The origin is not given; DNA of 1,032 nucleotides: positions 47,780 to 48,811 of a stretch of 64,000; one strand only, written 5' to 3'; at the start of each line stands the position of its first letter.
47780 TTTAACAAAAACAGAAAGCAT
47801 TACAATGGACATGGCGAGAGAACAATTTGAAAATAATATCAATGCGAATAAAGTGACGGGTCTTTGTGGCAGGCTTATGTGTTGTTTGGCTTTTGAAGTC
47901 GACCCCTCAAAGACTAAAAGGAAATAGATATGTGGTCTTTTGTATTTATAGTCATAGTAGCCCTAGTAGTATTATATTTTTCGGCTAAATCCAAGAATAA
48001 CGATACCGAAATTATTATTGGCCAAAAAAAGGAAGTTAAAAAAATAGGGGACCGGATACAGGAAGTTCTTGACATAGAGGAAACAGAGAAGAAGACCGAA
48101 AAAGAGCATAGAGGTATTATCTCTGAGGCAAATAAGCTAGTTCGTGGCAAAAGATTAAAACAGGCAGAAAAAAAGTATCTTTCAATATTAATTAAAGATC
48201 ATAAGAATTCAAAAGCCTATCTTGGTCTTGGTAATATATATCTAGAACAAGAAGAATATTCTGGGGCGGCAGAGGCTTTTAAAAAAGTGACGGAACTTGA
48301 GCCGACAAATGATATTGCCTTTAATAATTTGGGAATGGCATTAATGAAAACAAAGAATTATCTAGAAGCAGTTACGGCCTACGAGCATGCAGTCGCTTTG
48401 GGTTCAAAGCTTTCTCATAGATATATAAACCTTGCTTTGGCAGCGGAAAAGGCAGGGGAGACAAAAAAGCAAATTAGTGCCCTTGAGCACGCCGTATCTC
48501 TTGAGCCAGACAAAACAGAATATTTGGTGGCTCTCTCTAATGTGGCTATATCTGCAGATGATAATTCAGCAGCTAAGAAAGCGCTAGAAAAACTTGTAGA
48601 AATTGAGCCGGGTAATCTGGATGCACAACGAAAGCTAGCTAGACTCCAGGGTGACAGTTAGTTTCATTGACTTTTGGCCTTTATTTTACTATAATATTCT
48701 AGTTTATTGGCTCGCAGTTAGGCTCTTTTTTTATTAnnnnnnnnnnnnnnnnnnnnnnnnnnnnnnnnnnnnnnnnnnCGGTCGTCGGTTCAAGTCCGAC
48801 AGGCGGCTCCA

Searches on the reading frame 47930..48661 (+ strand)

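Call 67: search_protein_families(library=pfam, proteins=[window:47930-48661:+], max_evalue=0.05)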
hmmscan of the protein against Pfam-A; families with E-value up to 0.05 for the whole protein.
window:47930-48661:+ (243 aa): 21 families
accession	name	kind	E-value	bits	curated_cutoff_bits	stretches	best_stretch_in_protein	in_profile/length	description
PF13181.12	TPR_8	-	9.7e-20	69.4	25.7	3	95-127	2-34/34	Tetratricopeptide repeat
PF07719.23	TPR_2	-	3e-19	67.9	27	2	95-127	2-34/34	Tetratricopeptide repeat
PF00515.34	TPR_1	-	1.6e-15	56.6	27.8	2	95-127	2-34/34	Tetratricopeptide repeat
PF13428.12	TPR_14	-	1.9e-13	50.1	23.5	2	198-239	3-44/44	Tetratricopeptide repeat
PF13431.12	TPR_17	-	3.7e-13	49.1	24.4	2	116-148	1-33/34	Tetratricopeptide repeat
PF13432.12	TPR_16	-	4.9e-13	49.7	32.7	2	98-158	1-61/65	Tetratricopeptide repeat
PF23914.1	TPR_CcmH_CycH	-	7.1e-12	45.9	42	2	176-237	64-128/158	Cytochrome c-type biogenesis protein H TPR domain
PF14559.12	TPR_19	-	9.2e-12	45.6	25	3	105-154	2-51/68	Tetratricopeptide repeat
PF13414.12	TPR_11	-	4.9e-10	39.4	26.8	1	101-140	1-40/42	TPR repeat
PF13424.12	TPR_12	-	5.9e-10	39.6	30.1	2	130-189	5-65/77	Tetratricopeptide repeat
PF25063.1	ARM_TT21_C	-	9.4e-09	35.9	35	1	33-157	31-158/209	Tetratricopeptide repeat protein 21 C-terminal ARM domain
PF13174.12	TPR_6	-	1.9e-07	31.7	26.3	0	96-125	2-31/33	Tetratricopeptide repeat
PF13176.12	TPR_7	-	1.8e-06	28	27.9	0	96-124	1-31/36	Tetratricopeptide repeat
PF13374.12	TPR_10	-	3.6e-06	27.2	27.5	1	131-157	5-31/42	Tetratricopeptide repeat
PF13371.12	TPR_9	-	1.4e-05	25.5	35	0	138-196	5-63/73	Tetratricopeptide repeat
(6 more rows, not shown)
